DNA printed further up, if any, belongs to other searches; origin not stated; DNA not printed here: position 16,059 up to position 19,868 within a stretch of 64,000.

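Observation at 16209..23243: Two secreted lipoproteins pairing heme-c (CxxCH) motifs with a PPC domain, bracketing a PAE-like esterase and a CusF-like copper protein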

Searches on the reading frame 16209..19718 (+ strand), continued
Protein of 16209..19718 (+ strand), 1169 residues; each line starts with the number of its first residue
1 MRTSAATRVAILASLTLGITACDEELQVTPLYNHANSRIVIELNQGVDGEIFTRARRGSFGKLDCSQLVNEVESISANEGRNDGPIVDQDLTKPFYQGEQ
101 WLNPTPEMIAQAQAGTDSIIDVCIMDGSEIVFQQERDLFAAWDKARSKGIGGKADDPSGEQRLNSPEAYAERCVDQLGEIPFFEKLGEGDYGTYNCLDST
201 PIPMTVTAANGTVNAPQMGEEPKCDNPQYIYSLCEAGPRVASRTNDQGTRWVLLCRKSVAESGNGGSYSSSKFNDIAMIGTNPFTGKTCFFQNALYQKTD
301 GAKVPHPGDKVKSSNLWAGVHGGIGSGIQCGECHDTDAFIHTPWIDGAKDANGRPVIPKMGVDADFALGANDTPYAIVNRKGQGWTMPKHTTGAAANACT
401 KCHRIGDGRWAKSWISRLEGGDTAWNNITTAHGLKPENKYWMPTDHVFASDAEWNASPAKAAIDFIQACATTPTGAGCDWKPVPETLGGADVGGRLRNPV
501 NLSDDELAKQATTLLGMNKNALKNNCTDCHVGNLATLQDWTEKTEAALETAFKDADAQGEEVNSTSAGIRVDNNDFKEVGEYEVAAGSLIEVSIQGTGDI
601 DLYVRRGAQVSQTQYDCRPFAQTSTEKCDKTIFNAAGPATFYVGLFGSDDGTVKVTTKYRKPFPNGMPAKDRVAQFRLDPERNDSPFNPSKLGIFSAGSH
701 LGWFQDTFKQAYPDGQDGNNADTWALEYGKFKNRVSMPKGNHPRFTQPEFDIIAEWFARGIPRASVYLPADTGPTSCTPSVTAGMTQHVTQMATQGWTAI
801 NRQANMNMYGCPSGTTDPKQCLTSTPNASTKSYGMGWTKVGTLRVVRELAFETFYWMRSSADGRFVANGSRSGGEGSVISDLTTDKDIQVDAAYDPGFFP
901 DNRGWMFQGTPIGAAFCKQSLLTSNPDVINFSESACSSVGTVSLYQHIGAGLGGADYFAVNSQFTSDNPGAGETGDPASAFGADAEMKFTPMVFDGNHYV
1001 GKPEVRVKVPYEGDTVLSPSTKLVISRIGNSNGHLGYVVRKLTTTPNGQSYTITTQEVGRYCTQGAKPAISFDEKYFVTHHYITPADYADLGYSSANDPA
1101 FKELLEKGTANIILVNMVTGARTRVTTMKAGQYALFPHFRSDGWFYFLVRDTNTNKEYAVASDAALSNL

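Call 24: find_encoding_contigs(protein=P0120, flank=8000, max_places=3)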
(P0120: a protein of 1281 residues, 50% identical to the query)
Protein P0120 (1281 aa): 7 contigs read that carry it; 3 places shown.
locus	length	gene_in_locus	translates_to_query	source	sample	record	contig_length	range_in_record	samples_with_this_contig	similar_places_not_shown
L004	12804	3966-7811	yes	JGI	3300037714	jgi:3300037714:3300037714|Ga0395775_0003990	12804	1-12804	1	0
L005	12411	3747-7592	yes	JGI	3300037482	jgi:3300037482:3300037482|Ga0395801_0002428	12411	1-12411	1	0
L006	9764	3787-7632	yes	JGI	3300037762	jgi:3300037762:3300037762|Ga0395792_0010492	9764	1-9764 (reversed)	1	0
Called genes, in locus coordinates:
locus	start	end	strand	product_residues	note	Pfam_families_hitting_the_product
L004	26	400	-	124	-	PF04986:Y2_Tnp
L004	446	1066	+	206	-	PF05685:Uma2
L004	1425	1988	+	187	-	PF03283:PAE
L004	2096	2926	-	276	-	-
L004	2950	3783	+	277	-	PF00849:PseudoU_synth_2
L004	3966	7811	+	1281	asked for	PF04151:PPC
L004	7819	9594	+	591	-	-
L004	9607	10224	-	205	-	-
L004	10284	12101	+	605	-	PF00069:Pkinase, PF03109:ABC1 (faint), PF07714:PK_Tyr_Ser-Thr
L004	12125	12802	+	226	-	?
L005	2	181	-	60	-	?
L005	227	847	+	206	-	PF05685:Uma2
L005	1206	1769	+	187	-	PF03283:PAE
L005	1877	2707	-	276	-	-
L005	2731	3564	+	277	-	PF00849:PseudoU_synth_2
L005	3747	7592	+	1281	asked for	PF04151:PPC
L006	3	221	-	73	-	?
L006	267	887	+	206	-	PF05685:Uma2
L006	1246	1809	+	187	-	PF03283:PAE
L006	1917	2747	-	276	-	-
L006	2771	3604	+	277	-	PF00849:PseudoU_synth_2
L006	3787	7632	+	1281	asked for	PF04151:PPC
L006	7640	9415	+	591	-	-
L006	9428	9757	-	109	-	-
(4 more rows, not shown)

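Call 25: find_related_loci(query=A2, collection=genome_contigs, flank=10000)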
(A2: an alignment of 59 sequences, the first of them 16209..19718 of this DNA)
Query A2 (1169 aa) in genome_contigs; peptide patterns used: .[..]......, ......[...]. (x = any residue, [..] = any of these).
454 stretches matched a pattern; 142 encode a relative of the query (tblastn E <= 1e-3); the best 80 are kept; 76 distinct loci.
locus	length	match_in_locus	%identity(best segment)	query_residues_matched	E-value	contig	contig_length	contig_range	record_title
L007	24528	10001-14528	89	1-1168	0e+0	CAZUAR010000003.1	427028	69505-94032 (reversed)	MAG TPA_asm: uncultured Kofleriaceae bacterium isolate binchicken_co242_106 genome assembly, contig: NODE_51_length_4270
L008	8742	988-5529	88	1-1163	0e+0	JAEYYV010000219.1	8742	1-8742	MAG: Proteobacteria bacterium isolate OH_CBlB_67 k127_992861, whole genome shotgun sequence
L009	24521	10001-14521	86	1-1168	0e+0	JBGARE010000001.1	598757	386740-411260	MAG: Kofleriaceae bacterium isolate MAG_AAO_AS.67 AAOAS-67_NODE_1_length_598757_cov_7.384624, whole genome shotgun seque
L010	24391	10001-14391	74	1-1168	0e+0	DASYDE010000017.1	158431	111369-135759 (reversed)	MAG TPA_asm: Kofleriaceae bacterium isolate SMAG_U4951 k141_1462284, whole genome shotgun sequence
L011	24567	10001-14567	70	1-1169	0e+0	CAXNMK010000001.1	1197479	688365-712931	MAG: Kofleriaceae bacterium isolate ME-04may21-LR-214 genome assembly, contig: ME-04may21-LR-C19, whole genome shotgun s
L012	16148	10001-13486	70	1-1167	0e+0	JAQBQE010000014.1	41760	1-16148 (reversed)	MAG: Myxococcales bacterium isolate RYN_365 scaffold_1469070, whole genome shotgun sequence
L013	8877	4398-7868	68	1-1167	0e+0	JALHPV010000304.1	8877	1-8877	MAG: Kofleriaceae bacterium isolate bin.28 c_000000027717, whole genome shotgun sequence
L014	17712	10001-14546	67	1-1168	0e+0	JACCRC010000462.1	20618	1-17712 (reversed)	MAG: Deltaproteobacteria bacterium isolate MGR_bin12 SD2897-2912_k127_394514, whole genome shotgun sequence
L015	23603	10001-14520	69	1-1167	0e+0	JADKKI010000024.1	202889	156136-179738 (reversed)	MAG: Myxococcales bacterium isolate Vibo_18-Q3-R45-57_MAXAC.190 tig00005619-10-2033930, whole genome shotgun sequence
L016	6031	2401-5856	67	1-1167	0e+0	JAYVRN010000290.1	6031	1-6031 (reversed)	MAG: Myxococcales bacterium isolate GL73_DN_concoct_207_sub GL73_DN_concoct_207_sub_289, whole genome shotgun sequence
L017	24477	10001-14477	67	1-1165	0e+0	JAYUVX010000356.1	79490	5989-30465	MAG: Myxococcales bacterium isolate GL124_UP_concoct_207 GL124_UP_concoct_207_355, whole genome shotgun sequence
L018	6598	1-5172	66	1-1169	0e+0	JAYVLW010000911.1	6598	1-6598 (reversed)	MAG: Myxococcales bacterium isolate GL56_Down_metabat_34 GL56_Down_metabat_34_910, whole genome shotgun sequence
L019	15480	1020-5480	64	1-1167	0e+0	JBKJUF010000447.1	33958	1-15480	MAG: Kofleriaceae bacterium isolate ant_bin.650 k117_2035952, whole genome shotgun sequence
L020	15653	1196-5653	64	1-1167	0e+0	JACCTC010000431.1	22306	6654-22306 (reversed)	MAG: Deltaproteobacteria bacterium isolate MGR_bin64 SD2897-2912_k127_8263314, whole genome shotgun sequence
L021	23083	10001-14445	64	1-1166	0e+0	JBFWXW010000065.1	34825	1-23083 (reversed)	MAG: Kofleriaceae bacterium isolate CA_2019_TPBS_15 NODE_6582_length_34825_cov_5.672056_TPBS, whole genome shotgun seque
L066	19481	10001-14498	71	1-1169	0e+0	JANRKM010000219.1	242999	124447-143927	MAG: Kofleriaceae bacterium isolate bins.76 k141_3629186, whole genome shotgun sequence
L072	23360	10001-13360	41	11-1166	0e+0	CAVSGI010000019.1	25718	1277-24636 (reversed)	MAG: uncultured delta proteobacterium isolate MFD05684.bin.2.251 genome assembly, contig: contig_65466, whole genome sho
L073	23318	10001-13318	40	21-1166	0e+0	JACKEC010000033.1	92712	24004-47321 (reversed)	MAG: Sandaracinaceae bacterium isolate HK-STAS-MYXO-23 HK-STAS-MYXO-23_33, whole genome shotgun sequence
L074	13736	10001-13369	40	12-1166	0e+0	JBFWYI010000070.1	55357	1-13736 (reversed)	MAG: Sandaracinaceae bacterium isolate CA_2019_TPBS_160 NODE_3813_length_55357_cov_7.424353_TPBS, whole genome shotgun s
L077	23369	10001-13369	39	11-1165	0e+0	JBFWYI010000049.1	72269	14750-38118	MAG: Sandaracinaceae bacterium isolate CA_2019_TPBS_160 NODE_2710_length_72269_cov_7.350933_TPBS, whole genome shotgun s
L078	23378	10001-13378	39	26-1166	0e+0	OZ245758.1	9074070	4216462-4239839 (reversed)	MAG: Polyangiales bacterium isolate 1b4c1a86-0460-4abd-8bdf-cdfbe91d77c6 genome assembly, chromosome: 1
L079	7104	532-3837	38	26-1156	0e+0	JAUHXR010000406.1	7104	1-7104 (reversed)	MAG: Polyangia bacterium isolate 3_bin.16 NODE_12712_length_7104_cov_2.155224, whole genome shotgun sequence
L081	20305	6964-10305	41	21-1166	0e+0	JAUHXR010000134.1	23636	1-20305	MAG: Polyangia bacterium isolate 3_bin.16 NODE_2663_length_23636_cov_2.296737, whole genome shotgun sequence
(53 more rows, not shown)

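Call 39: search_protein_families(library=pfam, proteins=[L073:13360-15153:+, L077:13389-15206:+, L078:13399-15558:+, L079:3875-5683:+, L004:7819-9594:+], max_evalue=0.01)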
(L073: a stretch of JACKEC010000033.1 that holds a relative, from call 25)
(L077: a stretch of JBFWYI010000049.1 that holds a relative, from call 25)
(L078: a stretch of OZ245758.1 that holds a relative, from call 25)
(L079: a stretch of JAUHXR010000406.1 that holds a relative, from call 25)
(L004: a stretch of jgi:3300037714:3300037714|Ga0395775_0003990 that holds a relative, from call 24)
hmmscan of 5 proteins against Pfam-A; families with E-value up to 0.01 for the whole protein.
L073:13360-15153:+ (597 aa): 2 families
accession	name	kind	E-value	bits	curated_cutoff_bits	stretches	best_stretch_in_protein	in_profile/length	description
PF13442.11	Cytochrome_CBB3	-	9.7e-16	58.3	27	1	516-587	2-68/68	Cytochrome C oxidase, cbb3-type, subunit III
PF00034.26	Cytochrom_C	-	2.4e-07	32.4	21.3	1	520-547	4-32/90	Cytochrome c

L077:13389-15206:+ (605 aa): 2 families
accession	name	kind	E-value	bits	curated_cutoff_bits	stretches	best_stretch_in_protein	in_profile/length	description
PF13442.11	Cytochrome_CBB3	-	2.3e-19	69.9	27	1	525-596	2-68/68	Cytochrome C oxidase, cbb3-type, subunit III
PF00034.26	Cytochrom_C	-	2.5e-10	41.9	21.3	1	526-570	1-46/90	Cytochrome c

L078:13399-15558:+ (719 aa): 3 families
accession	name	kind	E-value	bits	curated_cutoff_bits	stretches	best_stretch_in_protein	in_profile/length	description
PF13442.11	Cytochrome_CBB3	-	1.7e-18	67.2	27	1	523-593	2-68/68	Cytochrome C oxidase, cbb3-type, subunit III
PF01483.27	P_proprotein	-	2.3e-14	53.7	21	1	639-717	3-85/86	Proprotein convertase P-domain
PF00034.26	Cytochrom_C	-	1e-08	36.8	21.3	1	524-551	1-30/90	Cytochrome c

L079:3875-5683:+ (602 aa): 2 families
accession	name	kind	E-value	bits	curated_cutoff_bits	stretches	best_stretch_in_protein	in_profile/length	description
PF13442.11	Cytochrome_CBB3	-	5.5e-18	65.5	27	1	521-592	2-68/68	Cytochrome C oxidase, cbb3-type, subunit III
PF00034.26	Cytochrom_C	-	9.6e-09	36.9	21.3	1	522-552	1-32/90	Cytochrome c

L004:7819-9594:+ (591 aa): 1 family
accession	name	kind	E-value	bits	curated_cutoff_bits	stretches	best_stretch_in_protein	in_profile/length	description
PF04151.21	PPC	-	0.0039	18.5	25.9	0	266-323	10-68/70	Bacterial pre-peptidase C-terminal domain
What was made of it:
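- On Class-I cytochrome c (PF00034 / PF13442): Distant g4 orthologs do carry a true domain (58-70 bits; call 39), but as an extra C-terminal fusion.
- Closest known: Class-I monoheme cytochromes c. Same: True members of this family are fused to distant g4 orthologs (call 39).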

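Call 40: predict_structure(alignment_id=A2)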
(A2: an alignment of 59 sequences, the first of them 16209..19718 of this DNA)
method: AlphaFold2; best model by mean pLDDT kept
length: 1169 residues; sequences in the alignment: 59
mean_pLDDT: 83.0   pTM: 0.69
mean pLDDT of the five models: 83.0, 82.2, 80.9, 79.9, 78.8
residues with pLDDT >= 90: 416; 70-90: 601; 50-70: 107; < 50: 45
segments of 3 or more residues with pLDDT < 50: 1-23, 338-340, 367-371, 489-492, 738-743
pLDDT, mean of each block of 10 residues (from residue 1): 27 32 69 92 86 93 91 88 91 79 81 89 91 92 84 66 88 87 87 93 84 80 85 83 81 86 71 89 80 86 91 83 80 64 70 67 50 73 85 77 77 84 89 86 70 87 90 85 62 69 94 89 67 81 90 83 92 89 86 91 85 74 84 76 89 94 85 87 77 84 80 80 75 61 68 92 89 87 93 90 90 86 94 94 95 85 89 69 92 81 83 80 91 79 67 71 78 86 85 73 83 91 93 91 79 90 94 96 94 94 95 96 96 95 96 94 89
secondary structure, 60 per line:
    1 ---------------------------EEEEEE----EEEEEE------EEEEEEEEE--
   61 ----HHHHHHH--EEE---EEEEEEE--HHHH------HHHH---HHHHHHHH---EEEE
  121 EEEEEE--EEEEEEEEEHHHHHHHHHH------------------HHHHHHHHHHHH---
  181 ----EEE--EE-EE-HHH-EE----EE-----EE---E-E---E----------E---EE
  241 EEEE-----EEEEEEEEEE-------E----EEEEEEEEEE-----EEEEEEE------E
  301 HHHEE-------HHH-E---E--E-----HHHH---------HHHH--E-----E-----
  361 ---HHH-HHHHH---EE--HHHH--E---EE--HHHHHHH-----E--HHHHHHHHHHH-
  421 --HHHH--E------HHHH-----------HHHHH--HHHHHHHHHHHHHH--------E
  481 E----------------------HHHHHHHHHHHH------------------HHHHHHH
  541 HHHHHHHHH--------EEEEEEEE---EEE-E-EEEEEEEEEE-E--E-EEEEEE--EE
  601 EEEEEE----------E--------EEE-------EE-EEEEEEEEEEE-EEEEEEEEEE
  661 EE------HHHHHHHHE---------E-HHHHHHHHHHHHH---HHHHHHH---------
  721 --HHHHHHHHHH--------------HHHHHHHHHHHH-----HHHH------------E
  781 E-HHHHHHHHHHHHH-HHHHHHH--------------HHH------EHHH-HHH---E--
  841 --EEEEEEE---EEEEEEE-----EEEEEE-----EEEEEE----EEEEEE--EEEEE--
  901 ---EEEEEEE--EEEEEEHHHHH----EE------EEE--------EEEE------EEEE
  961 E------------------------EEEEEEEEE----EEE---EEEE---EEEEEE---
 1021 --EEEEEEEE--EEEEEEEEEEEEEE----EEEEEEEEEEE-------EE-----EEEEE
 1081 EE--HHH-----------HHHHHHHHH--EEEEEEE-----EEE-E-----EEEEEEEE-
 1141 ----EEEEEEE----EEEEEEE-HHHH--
elements in order (helices of 4 or more, strands of 3 or more residues): E28-33 E38-43 E50-58 H65-71 E74-76 E80-86 H89-92 H99-102 H106-113 E117-126 E129-137 H138-147 H166-177 E185-187 E239-244 E250-259 E272-281 E287-293 H330-333 H343-346 H368-372 H380-383 H394-400 H409-419 H423-426 H436-439 H451-455 H458-471 H504-515 H534-549 E558-565 E569-571 E575-584 E591-596 E599-606 E626-628 E639-649 E651-662 H669-676 H689-701 H705-711 H723-732 H747-758 H764-767 H783-795 H797-803 E843-849 E853-859 E865-870 E876-881 E886-891 E894-898 E904-910 E913-918 H919-923 E936-938 E947-950 E957-961 E986-994 E999-1001 E1005-1008 E1012-1017 E1023-1030 E1033-1046 E1051-1061 E1076-1082 H1099-1107 E1110-1116 E1122-1124 E1132-1139 E1145-1151 E1156-1162 H1164-1167
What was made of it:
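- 16209..19718 (+): g1: 1169-aa lipoprotein. Order of parts: Cys-rich beta N-domain, heme motifs 1 and 2, helical heme-3 domain interrupted by PPC, Cys/His/Met-rich linker, C-terminal six-bladed beta-propeller. AF2 model with pLDDT 83 (call 40).
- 18417..18425 (+): Invariant MPK (aa 737-739), candidate distal Met loop of heme 3, followed by a conserved helix (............). Low pLDDT at 738-743 in the apo model (call 40).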

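Call 55: search_solved_structures(query=A2, max_evalue=10)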
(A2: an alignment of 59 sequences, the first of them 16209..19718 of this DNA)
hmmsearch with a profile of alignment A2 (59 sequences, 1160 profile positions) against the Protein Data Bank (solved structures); distinct sequences matched with E-value up to 10: 1.
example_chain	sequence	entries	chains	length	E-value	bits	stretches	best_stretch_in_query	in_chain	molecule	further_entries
2luw_A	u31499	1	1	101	8.6e-12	46.9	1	567-653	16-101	Metalloprotease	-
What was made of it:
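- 17874..18206 (+): PPC beta-sandwich inserted inside the heme-3 helical domain of g1 (aa ~556-666). PDB 2luw with profile E 8.6e-12 (call 55).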
